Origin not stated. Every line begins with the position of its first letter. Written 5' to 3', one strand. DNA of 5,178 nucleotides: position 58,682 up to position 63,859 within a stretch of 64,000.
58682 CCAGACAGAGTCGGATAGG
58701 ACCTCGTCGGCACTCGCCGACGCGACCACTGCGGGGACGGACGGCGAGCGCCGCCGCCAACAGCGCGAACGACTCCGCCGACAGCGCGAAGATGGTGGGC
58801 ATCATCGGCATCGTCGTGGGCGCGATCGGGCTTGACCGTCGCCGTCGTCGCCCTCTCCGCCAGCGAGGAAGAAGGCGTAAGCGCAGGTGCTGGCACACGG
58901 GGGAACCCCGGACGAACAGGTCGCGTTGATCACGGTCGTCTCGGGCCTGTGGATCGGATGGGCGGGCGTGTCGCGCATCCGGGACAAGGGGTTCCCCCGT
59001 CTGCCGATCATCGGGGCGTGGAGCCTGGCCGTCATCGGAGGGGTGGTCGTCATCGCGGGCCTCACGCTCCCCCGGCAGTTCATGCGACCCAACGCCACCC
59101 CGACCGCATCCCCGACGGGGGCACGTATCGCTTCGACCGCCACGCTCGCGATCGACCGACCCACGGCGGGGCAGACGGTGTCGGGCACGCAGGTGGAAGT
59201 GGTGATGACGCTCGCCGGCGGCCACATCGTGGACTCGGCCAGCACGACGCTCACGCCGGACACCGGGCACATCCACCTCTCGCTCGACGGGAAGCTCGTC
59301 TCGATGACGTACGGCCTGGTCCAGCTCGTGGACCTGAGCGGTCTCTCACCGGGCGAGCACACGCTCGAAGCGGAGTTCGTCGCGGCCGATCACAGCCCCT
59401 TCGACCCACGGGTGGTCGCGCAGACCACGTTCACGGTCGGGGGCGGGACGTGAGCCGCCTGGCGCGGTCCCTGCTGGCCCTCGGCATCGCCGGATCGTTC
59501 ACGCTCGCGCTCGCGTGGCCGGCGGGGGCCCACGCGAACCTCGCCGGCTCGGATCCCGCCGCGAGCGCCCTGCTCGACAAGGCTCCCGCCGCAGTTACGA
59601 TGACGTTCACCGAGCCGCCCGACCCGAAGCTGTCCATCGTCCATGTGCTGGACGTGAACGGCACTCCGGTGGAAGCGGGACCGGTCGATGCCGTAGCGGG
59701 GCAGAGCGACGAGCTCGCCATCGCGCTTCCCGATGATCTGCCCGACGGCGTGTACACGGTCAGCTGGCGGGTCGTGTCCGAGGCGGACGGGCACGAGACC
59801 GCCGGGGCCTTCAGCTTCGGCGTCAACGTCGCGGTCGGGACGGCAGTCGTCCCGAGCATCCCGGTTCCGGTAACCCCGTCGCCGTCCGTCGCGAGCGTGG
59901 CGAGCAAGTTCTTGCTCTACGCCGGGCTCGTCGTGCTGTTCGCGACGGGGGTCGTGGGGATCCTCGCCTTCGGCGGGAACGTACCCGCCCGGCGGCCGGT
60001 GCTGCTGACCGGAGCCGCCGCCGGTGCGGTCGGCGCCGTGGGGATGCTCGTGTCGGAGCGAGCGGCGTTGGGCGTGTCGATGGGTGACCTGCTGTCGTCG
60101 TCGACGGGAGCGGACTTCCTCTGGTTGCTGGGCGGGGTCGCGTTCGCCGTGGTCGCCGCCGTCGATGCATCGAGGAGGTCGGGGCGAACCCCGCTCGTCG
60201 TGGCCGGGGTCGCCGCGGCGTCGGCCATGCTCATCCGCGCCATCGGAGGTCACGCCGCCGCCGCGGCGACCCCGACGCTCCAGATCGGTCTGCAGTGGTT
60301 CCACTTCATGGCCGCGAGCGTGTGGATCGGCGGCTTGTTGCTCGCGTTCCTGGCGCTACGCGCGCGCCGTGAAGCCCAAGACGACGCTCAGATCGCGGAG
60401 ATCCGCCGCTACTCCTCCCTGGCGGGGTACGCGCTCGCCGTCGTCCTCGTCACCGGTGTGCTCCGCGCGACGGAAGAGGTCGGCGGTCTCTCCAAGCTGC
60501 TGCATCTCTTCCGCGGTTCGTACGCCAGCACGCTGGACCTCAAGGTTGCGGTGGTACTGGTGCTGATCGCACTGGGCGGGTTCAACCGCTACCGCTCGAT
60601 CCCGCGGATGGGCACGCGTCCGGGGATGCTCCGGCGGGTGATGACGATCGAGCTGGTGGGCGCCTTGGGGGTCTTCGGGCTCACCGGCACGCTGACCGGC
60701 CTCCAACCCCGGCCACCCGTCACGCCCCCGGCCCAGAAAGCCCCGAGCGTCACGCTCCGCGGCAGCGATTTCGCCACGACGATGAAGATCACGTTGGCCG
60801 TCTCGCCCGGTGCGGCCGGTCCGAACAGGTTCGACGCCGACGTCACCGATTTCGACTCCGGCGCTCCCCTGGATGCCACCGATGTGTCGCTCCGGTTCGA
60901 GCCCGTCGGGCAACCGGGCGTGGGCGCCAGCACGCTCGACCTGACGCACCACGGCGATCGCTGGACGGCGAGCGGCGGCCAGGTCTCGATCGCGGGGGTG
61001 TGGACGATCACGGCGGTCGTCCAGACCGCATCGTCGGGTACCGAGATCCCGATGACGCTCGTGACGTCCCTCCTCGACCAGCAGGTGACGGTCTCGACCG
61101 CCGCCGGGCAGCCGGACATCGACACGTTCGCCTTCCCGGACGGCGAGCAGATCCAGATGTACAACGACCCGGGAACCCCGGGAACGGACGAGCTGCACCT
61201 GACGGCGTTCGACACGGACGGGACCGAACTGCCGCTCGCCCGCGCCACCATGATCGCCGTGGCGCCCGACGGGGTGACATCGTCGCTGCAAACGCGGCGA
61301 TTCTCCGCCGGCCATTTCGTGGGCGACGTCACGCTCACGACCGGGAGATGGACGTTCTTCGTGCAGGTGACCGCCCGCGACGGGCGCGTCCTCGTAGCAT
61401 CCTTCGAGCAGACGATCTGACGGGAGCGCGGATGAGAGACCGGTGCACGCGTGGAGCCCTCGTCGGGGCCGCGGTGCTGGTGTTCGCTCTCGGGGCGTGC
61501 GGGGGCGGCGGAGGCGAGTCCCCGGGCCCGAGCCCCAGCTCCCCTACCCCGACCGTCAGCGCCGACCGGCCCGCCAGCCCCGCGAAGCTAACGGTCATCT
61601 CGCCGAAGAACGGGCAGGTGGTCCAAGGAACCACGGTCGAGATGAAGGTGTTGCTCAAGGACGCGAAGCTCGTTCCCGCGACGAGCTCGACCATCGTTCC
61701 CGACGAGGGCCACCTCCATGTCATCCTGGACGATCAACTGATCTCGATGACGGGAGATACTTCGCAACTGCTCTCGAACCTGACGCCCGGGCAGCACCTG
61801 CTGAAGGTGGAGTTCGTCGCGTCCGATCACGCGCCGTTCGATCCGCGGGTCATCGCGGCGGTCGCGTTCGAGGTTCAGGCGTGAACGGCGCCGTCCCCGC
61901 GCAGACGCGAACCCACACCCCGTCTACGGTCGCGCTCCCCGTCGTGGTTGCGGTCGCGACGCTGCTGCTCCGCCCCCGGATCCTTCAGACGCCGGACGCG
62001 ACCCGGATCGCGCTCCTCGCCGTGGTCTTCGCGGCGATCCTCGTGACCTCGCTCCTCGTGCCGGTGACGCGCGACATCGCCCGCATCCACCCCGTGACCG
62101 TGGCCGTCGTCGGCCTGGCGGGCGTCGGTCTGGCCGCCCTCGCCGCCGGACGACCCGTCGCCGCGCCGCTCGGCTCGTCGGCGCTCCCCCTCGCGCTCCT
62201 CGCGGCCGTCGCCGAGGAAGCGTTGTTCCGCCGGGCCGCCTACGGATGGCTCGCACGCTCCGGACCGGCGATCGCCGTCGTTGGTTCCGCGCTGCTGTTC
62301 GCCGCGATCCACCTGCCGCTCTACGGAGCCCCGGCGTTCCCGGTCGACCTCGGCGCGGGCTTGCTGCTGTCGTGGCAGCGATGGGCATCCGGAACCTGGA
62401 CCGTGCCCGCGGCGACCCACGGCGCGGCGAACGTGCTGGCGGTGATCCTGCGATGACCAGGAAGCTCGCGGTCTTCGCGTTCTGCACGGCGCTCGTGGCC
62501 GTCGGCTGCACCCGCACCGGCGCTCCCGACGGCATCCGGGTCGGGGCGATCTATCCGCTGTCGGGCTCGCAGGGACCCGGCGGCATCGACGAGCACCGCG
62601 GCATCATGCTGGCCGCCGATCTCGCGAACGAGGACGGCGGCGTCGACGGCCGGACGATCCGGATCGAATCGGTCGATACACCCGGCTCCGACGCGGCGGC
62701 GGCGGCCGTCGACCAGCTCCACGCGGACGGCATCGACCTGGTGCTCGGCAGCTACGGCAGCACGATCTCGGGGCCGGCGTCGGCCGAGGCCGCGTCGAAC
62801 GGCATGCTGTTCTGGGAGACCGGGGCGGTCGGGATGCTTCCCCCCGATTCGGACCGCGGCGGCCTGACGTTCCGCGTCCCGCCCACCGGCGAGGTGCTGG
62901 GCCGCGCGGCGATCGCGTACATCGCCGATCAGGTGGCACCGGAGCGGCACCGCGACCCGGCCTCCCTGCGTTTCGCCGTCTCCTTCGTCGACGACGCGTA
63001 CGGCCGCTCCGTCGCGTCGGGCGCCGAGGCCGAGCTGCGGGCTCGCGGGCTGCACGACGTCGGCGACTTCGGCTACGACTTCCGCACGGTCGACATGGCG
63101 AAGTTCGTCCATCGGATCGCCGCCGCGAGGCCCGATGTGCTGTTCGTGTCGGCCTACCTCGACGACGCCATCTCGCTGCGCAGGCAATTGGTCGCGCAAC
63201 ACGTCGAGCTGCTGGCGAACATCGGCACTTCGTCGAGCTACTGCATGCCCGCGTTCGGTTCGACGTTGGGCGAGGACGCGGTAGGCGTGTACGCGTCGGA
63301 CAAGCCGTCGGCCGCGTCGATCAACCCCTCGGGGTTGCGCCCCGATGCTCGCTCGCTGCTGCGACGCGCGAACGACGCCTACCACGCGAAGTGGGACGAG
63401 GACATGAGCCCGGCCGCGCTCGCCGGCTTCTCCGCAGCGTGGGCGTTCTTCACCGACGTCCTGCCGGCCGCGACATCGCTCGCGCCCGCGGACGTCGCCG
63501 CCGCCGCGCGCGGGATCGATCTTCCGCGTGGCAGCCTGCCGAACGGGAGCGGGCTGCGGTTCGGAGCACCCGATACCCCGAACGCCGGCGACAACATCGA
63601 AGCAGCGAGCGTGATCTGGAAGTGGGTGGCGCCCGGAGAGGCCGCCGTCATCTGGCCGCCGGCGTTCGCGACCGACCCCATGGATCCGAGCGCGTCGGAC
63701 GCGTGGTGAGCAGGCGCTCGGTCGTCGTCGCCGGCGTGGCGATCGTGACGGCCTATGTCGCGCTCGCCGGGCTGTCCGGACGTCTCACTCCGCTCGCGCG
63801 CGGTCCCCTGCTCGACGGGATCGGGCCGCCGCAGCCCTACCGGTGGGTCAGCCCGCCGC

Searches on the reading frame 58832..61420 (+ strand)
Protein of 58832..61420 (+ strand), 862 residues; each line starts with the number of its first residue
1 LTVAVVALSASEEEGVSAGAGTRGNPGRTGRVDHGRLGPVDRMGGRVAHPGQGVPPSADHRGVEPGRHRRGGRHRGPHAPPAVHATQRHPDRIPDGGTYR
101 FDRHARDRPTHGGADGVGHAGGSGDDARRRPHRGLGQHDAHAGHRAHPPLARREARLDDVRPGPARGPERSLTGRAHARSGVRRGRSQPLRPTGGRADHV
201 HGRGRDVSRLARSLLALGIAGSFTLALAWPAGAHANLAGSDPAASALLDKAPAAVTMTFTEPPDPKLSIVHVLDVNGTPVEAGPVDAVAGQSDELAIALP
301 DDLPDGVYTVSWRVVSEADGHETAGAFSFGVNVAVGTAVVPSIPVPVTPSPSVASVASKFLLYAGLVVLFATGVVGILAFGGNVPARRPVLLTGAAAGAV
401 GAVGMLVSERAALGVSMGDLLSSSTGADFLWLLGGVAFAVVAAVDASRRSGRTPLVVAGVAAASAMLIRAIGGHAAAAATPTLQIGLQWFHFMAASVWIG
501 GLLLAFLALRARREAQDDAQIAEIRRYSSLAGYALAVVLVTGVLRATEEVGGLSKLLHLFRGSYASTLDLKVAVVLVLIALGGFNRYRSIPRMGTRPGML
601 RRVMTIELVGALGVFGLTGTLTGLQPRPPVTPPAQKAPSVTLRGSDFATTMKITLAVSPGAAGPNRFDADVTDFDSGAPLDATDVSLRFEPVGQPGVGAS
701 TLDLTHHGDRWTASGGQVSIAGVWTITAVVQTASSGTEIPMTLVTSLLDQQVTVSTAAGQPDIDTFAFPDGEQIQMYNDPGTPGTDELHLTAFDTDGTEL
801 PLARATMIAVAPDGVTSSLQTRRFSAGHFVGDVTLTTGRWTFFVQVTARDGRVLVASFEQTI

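Call 77: search_protein_families(library=pfam, proteins=[window:58832-61420:+], max_evalue=0.0001)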
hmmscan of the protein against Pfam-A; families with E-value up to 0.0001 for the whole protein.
window:58832-61420:+ (862 aa): 2 families
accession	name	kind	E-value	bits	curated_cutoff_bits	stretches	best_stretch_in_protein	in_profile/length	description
PF04234.18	CopC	-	1.8e-21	77.4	23.3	1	234-331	1-92/92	CopC domain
PF05425.18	CopD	-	1.7e-13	51.3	32.1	1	523-621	3-105/105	Copper resistance protein D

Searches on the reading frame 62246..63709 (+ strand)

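Call 77: search_protein_families(library=pfam, proteins=[window:62246-63709:+], max_evalue=0.0001)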
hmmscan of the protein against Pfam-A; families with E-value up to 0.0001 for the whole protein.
window:62246-63709:+ (487 aa): 2 families
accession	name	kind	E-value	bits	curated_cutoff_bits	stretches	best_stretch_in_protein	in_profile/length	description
PF13458.12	Peripla_BP_6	-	5.8e-35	122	31.7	1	97-428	2-315/343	Periplasmic binding protein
PF13433.12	Peripla_BP_5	-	2e-09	37.5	27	1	97-173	1-79/363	Periplasmic binding protein domain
